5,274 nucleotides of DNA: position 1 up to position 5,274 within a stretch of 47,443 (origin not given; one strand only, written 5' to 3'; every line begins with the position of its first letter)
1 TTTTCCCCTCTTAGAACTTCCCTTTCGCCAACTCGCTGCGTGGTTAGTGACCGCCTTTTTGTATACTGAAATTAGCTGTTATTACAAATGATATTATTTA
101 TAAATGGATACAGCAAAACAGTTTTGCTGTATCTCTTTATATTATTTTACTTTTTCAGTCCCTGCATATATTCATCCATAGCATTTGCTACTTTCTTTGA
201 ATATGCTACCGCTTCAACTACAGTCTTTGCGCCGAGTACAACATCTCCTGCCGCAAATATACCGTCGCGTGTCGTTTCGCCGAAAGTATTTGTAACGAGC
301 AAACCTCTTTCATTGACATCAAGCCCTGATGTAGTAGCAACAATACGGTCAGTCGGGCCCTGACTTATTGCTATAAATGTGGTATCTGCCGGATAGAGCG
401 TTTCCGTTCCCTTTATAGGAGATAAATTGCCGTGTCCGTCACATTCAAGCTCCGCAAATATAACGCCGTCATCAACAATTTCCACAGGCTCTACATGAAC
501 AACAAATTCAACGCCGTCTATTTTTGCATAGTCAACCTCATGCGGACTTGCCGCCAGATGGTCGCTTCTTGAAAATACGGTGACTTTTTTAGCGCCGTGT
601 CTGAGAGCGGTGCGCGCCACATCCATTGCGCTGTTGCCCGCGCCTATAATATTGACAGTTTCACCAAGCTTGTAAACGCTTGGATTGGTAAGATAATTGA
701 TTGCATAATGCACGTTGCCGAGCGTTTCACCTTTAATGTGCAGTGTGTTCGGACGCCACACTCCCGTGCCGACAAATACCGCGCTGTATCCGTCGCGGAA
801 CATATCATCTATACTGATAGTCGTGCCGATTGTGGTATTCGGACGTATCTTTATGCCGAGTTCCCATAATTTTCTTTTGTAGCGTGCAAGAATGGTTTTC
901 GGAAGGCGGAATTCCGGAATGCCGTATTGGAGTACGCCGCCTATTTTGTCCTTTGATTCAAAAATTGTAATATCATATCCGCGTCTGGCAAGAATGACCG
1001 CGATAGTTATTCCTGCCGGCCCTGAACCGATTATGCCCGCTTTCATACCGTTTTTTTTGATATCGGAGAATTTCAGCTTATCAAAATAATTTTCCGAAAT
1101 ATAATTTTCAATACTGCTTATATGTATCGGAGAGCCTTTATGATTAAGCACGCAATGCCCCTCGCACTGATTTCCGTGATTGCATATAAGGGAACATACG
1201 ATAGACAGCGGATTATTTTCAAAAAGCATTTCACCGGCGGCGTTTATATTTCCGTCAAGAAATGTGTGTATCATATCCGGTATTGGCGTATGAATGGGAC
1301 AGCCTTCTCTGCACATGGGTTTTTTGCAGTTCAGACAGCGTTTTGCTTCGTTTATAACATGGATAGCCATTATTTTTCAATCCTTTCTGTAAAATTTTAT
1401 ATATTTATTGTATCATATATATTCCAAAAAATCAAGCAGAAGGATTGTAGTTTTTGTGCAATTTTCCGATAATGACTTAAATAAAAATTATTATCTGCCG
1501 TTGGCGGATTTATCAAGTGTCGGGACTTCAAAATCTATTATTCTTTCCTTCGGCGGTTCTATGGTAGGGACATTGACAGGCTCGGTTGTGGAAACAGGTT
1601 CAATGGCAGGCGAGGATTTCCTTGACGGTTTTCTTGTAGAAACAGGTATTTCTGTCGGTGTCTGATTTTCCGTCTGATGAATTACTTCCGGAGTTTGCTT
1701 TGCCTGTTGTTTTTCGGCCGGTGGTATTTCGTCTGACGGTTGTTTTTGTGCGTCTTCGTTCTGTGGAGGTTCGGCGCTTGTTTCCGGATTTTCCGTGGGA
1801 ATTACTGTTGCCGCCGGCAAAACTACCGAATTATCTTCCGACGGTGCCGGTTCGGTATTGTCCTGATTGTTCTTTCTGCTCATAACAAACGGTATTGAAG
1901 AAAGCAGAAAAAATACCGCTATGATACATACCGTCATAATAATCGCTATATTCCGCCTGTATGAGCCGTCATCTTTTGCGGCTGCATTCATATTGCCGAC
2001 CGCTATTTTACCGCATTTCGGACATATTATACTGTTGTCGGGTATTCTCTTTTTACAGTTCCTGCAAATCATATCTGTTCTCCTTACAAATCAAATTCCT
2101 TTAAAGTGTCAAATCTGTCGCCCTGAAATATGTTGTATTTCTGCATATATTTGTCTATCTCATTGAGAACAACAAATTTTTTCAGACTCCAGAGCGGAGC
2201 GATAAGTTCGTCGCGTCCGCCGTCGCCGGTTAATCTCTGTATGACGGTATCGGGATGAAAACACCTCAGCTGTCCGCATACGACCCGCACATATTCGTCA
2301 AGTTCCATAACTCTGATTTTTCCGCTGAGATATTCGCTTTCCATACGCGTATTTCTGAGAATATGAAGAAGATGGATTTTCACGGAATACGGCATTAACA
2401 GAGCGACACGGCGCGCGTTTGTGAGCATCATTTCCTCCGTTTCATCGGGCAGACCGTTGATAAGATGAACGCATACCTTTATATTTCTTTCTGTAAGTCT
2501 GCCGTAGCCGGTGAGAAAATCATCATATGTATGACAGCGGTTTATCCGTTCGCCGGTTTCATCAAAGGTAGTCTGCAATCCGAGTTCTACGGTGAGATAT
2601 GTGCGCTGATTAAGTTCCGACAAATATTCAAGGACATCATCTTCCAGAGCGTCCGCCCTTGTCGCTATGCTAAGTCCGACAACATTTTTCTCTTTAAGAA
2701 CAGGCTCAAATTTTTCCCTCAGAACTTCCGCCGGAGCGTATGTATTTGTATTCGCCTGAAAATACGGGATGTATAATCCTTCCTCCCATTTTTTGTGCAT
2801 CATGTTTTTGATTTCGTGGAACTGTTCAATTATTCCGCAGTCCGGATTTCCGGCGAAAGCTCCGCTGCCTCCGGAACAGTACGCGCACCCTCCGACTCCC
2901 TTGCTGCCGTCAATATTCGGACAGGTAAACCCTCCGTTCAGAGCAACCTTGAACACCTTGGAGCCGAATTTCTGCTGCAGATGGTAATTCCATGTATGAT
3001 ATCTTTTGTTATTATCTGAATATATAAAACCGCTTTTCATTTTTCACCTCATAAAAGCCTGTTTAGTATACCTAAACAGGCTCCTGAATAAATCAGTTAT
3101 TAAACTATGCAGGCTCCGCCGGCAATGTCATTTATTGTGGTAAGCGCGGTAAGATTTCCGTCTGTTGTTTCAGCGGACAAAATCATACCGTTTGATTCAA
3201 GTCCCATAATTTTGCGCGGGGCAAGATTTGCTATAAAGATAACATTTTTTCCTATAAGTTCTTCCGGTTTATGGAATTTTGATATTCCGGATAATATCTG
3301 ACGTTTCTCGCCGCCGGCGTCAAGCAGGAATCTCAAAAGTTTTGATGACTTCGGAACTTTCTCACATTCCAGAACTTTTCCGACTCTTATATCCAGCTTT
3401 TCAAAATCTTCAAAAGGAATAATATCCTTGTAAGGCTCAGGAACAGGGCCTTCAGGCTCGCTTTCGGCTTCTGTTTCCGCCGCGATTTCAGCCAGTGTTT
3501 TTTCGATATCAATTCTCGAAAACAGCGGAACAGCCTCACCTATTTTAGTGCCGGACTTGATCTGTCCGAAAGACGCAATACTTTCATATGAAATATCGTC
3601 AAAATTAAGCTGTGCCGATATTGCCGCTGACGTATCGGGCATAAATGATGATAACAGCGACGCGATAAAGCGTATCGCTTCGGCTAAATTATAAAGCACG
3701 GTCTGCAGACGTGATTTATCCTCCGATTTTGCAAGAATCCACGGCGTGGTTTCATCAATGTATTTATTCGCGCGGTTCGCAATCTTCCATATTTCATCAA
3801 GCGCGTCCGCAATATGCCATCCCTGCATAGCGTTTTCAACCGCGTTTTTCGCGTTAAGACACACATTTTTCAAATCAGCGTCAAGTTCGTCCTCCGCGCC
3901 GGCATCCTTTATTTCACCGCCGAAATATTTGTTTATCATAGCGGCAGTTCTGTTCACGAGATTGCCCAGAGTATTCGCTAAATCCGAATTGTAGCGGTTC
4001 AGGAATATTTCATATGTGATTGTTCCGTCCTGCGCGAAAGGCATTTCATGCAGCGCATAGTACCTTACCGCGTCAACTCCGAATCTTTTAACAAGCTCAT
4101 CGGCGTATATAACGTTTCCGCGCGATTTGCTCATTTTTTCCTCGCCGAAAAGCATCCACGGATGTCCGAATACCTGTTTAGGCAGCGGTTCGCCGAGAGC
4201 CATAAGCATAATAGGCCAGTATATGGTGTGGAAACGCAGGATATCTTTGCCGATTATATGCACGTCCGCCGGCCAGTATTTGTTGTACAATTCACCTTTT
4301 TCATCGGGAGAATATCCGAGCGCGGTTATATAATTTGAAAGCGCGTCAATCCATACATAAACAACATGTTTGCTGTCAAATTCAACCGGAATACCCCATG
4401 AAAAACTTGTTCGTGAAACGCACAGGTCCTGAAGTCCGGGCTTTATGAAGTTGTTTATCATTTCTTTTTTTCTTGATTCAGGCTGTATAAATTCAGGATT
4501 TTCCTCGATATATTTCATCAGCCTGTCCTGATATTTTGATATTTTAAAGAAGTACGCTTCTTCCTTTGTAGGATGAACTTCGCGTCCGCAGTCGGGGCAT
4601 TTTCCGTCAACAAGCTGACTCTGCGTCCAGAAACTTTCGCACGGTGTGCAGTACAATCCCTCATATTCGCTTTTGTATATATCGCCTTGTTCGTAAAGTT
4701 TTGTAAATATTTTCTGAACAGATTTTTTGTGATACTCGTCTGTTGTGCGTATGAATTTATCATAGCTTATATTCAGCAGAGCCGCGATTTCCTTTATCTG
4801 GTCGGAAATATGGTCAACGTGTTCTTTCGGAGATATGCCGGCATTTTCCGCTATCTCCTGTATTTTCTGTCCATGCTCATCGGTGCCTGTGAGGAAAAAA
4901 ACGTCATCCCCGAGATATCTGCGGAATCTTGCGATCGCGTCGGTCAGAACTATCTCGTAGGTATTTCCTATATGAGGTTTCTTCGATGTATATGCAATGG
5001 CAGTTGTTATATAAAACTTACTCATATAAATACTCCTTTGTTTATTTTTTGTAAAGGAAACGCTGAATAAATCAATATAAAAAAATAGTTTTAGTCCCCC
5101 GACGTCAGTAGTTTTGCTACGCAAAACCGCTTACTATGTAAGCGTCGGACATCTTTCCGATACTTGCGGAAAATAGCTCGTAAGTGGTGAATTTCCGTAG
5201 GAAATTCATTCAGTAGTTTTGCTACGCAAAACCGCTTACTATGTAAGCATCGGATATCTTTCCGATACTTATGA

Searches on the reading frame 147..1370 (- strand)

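Call 58: search_protein_families(library=pfam, proteins=[window:147-1370:-], max_evalue=0.00001)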
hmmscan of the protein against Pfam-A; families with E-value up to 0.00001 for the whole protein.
window:147-1370:- (407 aa): 6 families
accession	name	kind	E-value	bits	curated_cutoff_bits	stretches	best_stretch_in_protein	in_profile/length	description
PF07992.20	Pyr_redox_2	-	2.9e-30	106.1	26.1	1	113-388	5-288/291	Pyridine nucleotide-disulphide oxidoreductase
PF14691.11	Fer4_20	-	8.7e-28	96.8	25.8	1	5-95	17-108/113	Dihydroprymidine dehydrogenase domain II, 4Fe-4S cluster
PF00070.33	Pyr_redox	-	1e-13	52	22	0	239-302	2-70/82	Pyridine nucleotide-disulphide oxidoreductase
PF13738.12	Pyr_redox_3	-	1.7e-12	47.6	30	1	197-281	127-208/305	Pyridine nucleotide-disulphide oxidoreductase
PF13450.12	NAD_binding_8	-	9.8e-12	45.4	21.9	1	113-146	1-34/68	NAD(P)-binding Rossmann-like domain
PF01266.30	DAO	-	3.2e-06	27.4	27.9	0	113-145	4-37/353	FAD dependent oxidoreductase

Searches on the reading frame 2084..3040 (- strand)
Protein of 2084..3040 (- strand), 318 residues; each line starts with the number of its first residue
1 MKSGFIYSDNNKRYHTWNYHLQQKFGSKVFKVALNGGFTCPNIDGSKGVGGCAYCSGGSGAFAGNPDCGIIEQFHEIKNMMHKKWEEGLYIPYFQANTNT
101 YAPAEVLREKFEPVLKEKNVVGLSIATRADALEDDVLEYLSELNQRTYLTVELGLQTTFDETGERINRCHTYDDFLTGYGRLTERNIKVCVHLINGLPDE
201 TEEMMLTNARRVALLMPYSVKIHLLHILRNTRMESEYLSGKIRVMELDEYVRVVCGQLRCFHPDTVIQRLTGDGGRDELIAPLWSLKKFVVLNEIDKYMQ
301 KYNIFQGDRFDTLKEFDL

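Call 58: search_protein_families(library=pfam, proteins=[window:2084-3040:-], max_evalue=0.00001)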
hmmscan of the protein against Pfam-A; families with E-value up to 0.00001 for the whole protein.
window:2084-3040:- (318 aa): 2 families
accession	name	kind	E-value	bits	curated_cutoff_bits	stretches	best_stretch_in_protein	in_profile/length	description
PF16199.10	Radical_SAM_C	-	2.6e-28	98.4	31.9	1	219-300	3-84/85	Radical_SAM C-terminal domain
PF04055.27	Radical_SAM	-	4.9e-14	53.3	29.5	1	51-206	10-160/166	Radical SAM superfamily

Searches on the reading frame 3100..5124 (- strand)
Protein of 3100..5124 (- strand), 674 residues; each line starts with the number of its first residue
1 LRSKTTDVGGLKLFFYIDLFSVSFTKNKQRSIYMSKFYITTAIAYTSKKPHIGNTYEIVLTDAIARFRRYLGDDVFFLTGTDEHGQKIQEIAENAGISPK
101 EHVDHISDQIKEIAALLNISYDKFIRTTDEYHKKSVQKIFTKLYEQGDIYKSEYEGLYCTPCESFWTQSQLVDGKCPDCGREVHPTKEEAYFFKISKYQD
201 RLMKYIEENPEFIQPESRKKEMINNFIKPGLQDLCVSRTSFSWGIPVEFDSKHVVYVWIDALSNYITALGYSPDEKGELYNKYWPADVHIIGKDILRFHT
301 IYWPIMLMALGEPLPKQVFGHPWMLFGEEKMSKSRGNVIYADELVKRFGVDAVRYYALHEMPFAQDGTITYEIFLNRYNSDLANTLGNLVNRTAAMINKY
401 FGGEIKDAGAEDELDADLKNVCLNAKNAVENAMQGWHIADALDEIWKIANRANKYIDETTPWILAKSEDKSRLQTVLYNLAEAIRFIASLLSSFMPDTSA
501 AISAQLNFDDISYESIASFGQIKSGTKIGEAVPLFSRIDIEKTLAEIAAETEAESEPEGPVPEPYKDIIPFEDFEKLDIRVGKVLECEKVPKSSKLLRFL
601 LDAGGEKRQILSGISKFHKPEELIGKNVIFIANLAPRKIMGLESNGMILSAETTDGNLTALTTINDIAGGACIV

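Call 58: search_protein_families(library=pfam, proteins=[window:3100-5124:-], max_evalue=0.00001)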
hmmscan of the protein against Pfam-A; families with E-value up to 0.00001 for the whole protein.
window:3100-5124:- (674 aa): 6 families
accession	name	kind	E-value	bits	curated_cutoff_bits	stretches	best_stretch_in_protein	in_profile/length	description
PF09334.17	tRNA-synt_1g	-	3.9e-114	381.9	20.1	2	187-393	180-390/391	tRNA synthetases class I (M)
PF00133.28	tRNA-synt_1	-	8.2e-30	104.3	22.7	2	24-248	12-244/414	tRNA synthetases class I (I, L, M and V)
PF01588.26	tRNA_bind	-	4.8e-26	91.1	27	1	579-663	1-87/96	Putative tRNA binding domain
PF01406.26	tRNA-synt_1e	-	1.6e-11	44.6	27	0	37-156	12-128/301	tRNA synthetases class I (C) catalytic domain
PF19303.5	Anticodon_3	-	5.4e-09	36.5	23.5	1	409-541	9-138/152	Anticodon binding domain of methionyl tRNA ligase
PF01921.24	tRNA-synt_1f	-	2.1e-06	27.3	27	0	290-362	239-314/360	tRNA synthetases class I (K)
